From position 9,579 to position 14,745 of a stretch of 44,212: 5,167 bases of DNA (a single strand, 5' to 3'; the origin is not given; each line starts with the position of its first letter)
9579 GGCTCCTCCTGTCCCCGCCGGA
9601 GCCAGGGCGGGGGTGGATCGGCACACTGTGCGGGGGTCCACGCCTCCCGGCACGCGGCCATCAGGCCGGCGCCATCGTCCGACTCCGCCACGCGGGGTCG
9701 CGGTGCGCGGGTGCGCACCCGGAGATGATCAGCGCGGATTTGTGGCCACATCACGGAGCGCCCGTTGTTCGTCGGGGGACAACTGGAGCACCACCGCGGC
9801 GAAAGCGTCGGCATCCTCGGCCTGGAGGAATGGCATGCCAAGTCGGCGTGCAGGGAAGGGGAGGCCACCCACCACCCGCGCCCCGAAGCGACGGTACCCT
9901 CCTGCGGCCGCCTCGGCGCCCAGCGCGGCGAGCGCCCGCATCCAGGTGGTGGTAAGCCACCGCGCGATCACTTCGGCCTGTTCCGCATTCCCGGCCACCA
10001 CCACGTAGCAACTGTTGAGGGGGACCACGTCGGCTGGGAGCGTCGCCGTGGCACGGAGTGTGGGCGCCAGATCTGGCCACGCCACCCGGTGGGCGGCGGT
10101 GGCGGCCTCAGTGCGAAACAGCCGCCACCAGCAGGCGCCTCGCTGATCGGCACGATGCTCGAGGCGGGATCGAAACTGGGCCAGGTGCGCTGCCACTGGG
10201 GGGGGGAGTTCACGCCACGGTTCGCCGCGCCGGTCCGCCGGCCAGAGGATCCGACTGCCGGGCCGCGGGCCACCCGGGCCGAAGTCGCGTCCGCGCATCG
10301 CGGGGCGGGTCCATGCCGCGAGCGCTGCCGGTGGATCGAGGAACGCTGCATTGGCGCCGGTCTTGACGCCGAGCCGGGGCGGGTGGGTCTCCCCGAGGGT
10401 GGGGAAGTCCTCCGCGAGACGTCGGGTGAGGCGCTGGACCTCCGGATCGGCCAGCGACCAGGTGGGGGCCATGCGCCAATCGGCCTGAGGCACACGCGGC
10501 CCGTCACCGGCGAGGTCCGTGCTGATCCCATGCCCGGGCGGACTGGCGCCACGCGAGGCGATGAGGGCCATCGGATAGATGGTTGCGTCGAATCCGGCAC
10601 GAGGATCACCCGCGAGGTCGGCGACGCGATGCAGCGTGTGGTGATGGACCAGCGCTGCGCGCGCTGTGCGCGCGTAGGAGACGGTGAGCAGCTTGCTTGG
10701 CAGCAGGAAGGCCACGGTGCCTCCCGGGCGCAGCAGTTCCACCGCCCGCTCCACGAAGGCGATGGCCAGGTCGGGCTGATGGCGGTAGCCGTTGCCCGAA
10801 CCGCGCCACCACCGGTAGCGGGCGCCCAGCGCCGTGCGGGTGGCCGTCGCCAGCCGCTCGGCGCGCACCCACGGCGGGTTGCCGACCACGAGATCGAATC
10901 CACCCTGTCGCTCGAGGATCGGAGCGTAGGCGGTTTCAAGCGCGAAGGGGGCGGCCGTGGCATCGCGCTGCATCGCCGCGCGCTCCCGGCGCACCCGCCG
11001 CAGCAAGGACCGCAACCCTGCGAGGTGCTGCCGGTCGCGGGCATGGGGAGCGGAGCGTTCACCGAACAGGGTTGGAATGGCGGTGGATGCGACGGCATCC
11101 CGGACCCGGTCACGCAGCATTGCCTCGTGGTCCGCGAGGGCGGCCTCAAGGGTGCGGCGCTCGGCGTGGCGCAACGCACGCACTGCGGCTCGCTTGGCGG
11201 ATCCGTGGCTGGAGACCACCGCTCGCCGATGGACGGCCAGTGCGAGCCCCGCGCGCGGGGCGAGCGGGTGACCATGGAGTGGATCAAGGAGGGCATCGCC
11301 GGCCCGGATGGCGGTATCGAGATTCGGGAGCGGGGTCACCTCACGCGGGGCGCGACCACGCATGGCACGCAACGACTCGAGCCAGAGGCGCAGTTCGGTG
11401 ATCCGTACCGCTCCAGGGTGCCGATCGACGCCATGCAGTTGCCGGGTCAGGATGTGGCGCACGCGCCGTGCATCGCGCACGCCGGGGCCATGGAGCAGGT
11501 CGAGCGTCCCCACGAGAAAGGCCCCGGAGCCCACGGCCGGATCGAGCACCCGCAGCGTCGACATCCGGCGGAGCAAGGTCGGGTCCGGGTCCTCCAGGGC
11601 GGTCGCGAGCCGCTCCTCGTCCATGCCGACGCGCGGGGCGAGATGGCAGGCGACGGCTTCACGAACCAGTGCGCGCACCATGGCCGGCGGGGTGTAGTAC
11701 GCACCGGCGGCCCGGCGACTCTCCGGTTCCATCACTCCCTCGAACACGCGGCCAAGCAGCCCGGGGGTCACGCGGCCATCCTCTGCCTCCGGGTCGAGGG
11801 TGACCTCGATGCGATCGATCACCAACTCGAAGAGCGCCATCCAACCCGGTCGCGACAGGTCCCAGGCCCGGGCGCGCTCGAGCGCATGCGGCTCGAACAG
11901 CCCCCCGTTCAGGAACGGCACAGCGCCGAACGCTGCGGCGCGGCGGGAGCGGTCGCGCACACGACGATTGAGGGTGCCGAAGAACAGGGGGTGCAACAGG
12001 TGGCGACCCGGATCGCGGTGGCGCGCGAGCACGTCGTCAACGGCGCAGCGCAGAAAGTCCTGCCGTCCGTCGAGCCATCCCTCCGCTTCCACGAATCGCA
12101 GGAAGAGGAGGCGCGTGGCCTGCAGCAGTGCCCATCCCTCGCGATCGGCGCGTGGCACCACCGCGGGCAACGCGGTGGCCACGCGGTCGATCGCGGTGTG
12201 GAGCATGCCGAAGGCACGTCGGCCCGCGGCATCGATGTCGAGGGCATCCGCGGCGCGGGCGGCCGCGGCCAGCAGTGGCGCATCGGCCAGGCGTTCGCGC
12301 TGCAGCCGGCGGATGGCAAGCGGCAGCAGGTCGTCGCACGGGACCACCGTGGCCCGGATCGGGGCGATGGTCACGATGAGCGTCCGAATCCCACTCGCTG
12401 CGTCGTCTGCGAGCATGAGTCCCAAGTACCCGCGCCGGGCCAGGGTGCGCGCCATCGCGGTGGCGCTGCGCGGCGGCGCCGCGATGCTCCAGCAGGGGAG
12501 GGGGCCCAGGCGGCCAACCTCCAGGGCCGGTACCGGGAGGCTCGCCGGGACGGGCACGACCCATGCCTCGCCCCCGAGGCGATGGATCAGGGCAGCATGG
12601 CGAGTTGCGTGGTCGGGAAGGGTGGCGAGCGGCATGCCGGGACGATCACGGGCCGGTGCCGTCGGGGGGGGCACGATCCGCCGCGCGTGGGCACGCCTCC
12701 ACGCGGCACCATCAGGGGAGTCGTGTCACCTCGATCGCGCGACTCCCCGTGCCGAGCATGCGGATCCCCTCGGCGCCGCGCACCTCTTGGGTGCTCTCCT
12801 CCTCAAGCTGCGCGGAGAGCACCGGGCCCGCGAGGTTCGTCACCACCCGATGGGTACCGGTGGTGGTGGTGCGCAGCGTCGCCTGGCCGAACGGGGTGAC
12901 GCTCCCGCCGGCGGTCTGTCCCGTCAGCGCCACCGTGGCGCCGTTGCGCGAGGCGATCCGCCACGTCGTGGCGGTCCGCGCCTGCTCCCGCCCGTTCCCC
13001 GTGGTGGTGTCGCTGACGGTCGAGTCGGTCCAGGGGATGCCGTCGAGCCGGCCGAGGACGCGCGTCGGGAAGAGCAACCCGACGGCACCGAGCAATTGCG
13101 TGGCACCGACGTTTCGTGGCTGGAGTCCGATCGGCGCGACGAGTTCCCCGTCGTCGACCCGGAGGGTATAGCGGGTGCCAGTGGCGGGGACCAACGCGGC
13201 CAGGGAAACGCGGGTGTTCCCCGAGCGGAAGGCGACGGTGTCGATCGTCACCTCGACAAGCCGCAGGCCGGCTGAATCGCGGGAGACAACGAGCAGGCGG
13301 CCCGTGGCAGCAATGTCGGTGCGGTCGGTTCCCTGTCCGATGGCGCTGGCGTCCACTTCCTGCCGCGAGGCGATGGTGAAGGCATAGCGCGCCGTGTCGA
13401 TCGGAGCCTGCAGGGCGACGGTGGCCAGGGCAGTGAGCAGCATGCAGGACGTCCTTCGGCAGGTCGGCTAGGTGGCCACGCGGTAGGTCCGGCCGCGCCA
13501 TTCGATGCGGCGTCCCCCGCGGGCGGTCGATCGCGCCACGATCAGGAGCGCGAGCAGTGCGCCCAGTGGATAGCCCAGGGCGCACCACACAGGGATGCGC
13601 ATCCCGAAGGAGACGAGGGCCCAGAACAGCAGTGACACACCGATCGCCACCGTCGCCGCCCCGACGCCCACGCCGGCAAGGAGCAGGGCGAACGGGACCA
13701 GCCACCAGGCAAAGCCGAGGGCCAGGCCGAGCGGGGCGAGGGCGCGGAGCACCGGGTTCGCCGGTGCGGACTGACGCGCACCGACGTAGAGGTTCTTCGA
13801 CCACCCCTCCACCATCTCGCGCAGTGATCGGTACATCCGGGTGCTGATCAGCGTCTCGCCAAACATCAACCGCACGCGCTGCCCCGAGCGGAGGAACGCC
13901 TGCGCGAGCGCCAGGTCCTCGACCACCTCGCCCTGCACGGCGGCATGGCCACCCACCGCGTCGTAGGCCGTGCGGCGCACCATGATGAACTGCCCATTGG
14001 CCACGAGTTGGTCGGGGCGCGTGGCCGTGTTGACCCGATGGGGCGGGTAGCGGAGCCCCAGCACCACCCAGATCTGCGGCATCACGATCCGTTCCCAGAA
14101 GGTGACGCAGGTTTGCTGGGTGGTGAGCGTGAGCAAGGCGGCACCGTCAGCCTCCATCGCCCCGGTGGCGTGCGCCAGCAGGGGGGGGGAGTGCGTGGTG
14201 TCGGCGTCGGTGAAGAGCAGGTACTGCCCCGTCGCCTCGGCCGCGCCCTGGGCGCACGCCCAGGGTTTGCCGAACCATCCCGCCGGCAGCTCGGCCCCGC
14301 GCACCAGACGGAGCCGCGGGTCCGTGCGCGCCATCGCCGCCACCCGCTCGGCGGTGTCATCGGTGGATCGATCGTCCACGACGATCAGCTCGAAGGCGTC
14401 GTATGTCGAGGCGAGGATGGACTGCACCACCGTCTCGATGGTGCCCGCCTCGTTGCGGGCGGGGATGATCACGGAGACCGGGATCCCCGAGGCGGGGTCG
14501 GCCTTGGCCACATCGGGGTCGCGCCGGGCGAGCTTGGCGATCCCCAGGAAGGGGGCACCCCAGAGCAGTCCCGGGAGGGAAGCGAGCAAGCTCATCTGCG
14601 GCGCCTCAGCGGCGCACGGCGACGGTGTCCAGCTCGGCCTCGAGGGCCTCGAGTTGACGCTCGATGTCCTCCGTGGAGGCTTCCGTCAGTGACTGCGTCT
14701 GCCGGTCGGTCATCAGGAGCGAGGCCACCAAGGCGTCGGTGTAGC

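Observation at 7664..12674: Nuclease-less PglX/MmeI-like m6A methyltransferase translationally coupled to an SNF2 helicase: candidate minimal BREX/DISARM/type-ISP-like module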

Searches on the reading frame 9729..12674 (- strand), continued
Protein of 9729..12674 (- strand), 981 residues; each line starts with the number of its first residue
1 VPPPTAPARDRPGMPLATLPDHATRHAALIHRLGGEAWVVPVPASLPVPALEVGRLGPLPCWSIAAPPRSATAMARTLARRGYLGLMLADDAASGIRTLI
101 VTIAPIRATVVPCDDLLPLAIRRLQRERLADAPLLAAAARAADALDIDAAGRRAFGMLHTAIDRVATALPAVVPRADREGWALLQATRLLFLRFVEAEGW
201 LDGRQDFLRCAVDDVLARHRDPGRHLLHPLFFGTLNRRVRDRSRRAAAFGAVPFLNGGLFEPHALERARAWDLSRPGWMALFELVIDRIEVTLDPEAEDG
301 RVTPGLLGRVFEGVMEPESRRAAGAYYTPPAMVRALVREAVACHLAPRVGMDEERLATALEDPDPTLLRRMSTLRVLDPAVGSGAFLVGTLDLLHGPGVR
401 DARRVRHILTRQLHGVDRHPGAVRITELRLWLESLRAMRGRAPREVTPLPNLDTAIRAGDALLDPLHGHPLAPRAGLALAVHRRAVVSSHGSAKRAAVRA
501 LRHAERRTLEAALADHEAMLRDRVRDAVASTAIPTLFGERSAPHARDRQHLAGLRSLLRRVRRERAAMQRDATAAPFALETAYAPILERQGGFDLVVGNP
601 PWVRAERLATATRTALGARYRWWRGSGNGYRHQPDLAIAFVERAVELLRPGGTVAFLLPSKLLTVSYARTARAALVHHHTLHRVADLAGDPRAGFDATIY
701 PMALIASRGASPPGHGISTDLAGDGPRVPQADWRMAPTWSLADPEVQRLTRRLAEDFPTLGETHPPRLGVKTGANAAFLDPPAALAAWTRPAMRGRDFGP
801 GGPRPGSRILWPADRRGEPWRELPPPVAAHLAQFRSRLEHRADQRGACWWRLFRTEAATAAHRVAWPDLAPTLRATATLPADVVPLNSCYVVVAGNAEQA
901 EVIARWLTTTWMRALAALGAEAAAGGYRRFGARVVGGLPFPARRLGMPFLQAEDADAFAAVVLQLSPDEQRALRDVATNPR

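Call 77: find_encoding_contigs(protein=P0401, flank=9000, max_places=1)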
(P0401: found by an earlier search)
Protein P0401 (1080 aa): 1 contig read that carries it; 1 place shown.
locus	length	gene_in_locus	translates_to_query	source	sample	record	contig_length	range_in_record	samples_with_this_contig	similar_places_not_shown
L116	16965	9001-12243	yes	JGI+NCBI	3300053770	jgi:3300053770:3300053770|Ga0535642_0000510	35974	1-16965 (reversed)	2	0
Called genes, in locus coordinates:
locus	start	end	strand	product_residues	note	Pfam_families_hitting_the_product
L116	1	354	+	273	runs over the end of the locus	PF00929:RNase_T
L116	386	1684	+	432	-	PF00089:Trypsin, PF13365:Trypsin_2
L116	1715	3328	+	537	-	PF01401:Peptidase_M2 (weak), PF02074:Peptidase_M32 (faint), PF01401:Peptidase_M2, PF01432:Peptidase_M3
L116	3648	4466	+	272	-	PF00669:Flagellin_N, PF00700:Flagellin_C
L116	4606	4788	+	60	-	-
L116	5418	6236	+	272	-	PF00669:Flagellin_N, PF00700:Flagellin_C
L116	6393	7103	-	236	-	-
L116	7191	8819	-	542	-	PF00072:Response_reg, PF02518:HATPase_c, PF00072:Response_reg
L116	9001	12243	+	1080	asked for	PF07669:Eco57I, PF02384:N6_Mtase (weak)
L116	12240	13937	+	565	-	PF00176:SNF2-rel_dom (weak), PF00271:Helicase_C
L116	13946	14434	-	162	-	-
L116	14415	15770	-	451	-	PF05893:LuxC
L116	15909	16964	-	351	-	PF04443:LuxE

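Call 83: find_homologous_proteins(query=L073:9770-12934:+, max_evalue=1e-20)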
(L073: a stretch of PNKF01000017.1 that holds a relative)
Query L073:9770-12934:+ (1055 aa): 7286 proteins with E <= 1e-20 among 8000 candidates; the best 120 are listed.
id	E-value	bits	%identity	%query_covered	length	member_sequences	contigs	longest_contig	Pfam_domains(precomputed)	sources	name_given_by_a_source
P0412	0.0e+0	2329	100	100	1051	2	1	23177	PF02384.23,PF07669.18,PF20473.5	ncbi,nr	ncbi:MAG: hypothetical protein C0503_02400 [Gemmatimonas sp.]|nr:hypothetical protein [Gemmatimonas 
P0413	0.0e+0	1966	85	100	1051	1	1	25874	PF02384.23,PF07669.18,PF20473.5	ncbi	-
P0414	0.0e+0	1966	84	100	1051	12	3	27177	PF02384.23,PF07669.18,PF20473.5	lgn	-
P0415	0.0e+0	1945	84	100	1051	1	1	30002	PF02384.23,PF07669.18,PF20473.5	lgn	-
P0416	0.0e+0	1908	82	100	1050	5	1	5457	PF02384.23,PF07669.18,PF20473.5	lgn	-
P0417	0.0e+0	1868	80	100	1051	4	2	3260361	PF02384.23,PF07669.18,PF20473.5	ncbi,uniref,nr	ncbi:hypothetical protein Strain138_002551 [Pseudogemmatithrix spongiicola]|uniref:site-specific DNA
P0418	0.0e+0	1855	80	100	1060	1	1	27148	PF02384.23,PF07669.18,PF20473.5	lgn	-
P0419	0.0e+0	1706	75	100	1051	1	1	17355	PF07669.18,PF20473.5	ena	-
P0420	0.0e+0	1705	74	100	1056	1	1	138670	PF02384.23,PF07669.18,PF01170.25,PF20473.5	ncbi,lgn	-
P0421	0.0e+0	1680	74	100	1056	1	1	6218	PF02384.23,PF07669.18,PF20473.5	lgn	-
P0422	0.0e+0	1665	74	100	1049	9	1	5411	PF25120.2,PF02384.23,PF07669.18,PF20473.5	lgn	-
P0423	0.0e+0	1616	70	100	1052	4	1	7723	PF02384.23,PF07669.18,PF20473.5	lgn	-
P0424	0.0e+0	1603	71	100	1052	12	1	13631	PF02384.23,PF07669.18,PF20473.5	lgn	-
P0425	0.0e+0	1586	70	100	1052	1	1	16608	PF02384.23,PF07669.18,PF20473.5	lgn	-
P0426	0.0e+0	1584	70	100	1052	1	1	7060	PF02384.23,PF07669.18,PF20473.5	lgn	-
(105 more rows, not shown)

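Call 84: find_encoding_contigs(protein=P0417, flank=8000, max_places=1)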
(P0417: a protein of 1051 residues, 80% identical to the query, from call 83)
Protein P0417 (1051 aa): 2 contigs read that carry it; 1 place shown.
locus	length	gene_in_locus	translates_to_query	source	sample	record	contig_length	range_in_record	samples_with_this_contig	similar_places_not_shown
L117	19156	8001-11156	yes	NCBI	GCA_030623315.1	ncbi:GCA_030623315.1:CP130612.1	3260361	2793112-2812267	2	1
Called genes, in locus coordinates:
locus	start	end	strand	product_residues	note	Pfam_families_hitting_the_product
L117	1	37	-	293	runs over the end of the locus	-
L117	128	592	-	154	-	-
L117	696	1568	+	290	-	PF13622:4HBT_3, PF20789:4HBT_3C, PF02551:Acyl_CoA_thio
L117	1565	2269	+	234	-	PF02163:Peptidase_M50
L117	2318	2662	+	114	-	PF14302:DUF4377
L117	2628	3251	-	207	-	PF14378:PAP2_3 (weak), PF01569:PAP2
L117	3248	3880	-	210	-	PF00293:NUDIX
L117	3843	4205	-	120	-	PF00581:Rhodanese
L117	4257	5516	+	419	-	PF00375:SDF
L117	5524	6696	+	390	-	PF13506:Glyco_transf_21, PF00535:Glycos_transf_2, PF10111:Glyco_tranf_2_2 (faint), PF13641:Glyco_tranf_2_3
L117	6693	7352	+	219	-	PF00702:Hydrolase, PF12710:HAD, PF13419:HAD_2, PF13242:Hydrolase_like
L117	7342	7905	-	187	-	-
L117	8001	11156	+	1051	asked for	PF02384:N6_Mtase (faint), PF20473:MmeI_Mtase, PF07669:Eco57I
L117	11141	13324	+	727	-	PF00270:DEAD (faint), PF04851:ResIII (faint), PF00176:SNF2-rel_dom (weak), PF00271:Helicase_C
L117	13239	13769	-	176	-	-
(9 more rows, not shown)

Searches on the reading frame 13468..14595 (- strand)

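Call 12: search_protein_families(library=pfam, proteins=[window:13468-14595:-], max_evalue=0.001)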
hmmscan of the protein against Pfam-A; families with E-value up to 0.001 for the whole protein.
window:13468-14595:- (375 aa): 5 families
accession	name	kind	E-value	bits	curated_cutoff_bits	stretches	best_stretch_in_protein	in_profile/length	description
PF00535.33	Glycos_transf_2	-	7.3e-27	94.8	23.3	1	41-213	1-166/168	Glycosyl transferase family 2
PF13641.12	Glyco_tranf_2_3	-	4.5e-13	50.2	27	1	40-242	3-202/230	Glycosyltransferase like family 2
PF13506.12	Glyco_transf_21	-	7.1e-11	42.3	21.7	1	109-245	17-148/174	Glycosyl transferase family 21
PF10111.15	Glyco_tranf_2_2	-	4.8e-09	36.5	27.3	1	41-141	1-100/276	Glycosyltransferase like family 2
PF13632.12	Glyco_trans_2_3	-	2.1e-06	28.2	27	1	126-327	2-183/198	Glycosyl transferase family group 2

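Call 63: search_protein_families(library=ncbifam, proteins=[window:13468-14595:-], max_evalue=0.001)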
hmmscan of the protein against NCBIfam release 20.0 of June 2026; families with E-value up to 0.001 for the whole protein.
window:13468-14595:- (375 aa): 21 families
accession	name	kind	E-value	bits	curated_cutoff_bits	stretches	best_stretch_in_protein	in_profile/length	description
TIGR03469.1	HpnB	hypoth_equivalog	8.3e-55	186.4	379.25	1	38-371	44-384/386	hopene-associated glycosyltransferase HpnB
NF045692.1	OglycostaseCruG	equivalog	8.5e-47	159.9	600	1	35-371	38-386/386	2'-O-glycosyltransferase CruG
TIGR04283.1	glyco_like_mftF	equivalog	3.4e-18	66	182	1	40-257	1-191/221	TIGR04283 family arsenosugar biosynthesis glycosyltransferase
TIGR03937.1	PgaC_IcaA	equivalog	2e-15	56.6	422.3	1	37-134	44-137/407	poly-beta-1,6-N-acetyl-D-glucosamine synthase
NF047683.1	TeichurnBiosyTuaG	equivalog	4.8e-14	52.6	400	1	40-153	8-117/252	teichuronic acid biosynthesis protein TuaG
TIGR03472.1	HpnI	equivalog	1.9e-13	50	310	1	20-374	23-365/373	bacteriohopanetetrol glucosamine biosynthesis glycosyltransferase HpnI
NF041875.1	EPS_EpsD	equivalog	2e-13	50.5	370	1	40-147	1-104/325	exopolysaccharide biosynthesis glycosyltransferase EpsD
NF007482.0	PRK10073.1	equivalog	6.6e-13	48.4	423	1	40-139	8-102/334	glycosyltransferase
TIGR03965.1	mycofact_glyco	equivalog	1.1e-12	47.6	280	1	38-242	74-271/467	mycofactocin biosynthesis glycosyltransferase MftF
NF010496.0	PRK13915.1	equivalog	4.1e-12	45.8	262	1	37-139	30-133/307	glucosyl-3-phosphoglycerate synthase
NF053739.1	GlytfEpsEBac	equivalog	5.2e-10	38.8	450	1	40-240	3-191/265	glycosyltransferase EpsE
NF050050.1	ProtGlycPglI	equivalog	7.1e-10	38.7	500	1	40-133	4-94/306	GalNAc(5)-diNAcBac-PP-undecaprenol beta-1,3-glucosyltransferase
NF047588.1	GlcsyltransPgfSStrep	equivalog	9.2e-10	38.2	500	1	40-142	3-105/308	glycosyltransferase PgfS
NF053846.1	glyco_with_XrtP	equivalog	6.4e-09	35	520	1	40-113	43-114/440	XrtP-associated glycosyltransferase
TIGR04182.1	glyco_TIGR04182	equivalog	2.6e-06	27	325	1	40-137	2-87/293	S-layer glycoprotein N-glycosyltransferase AglJ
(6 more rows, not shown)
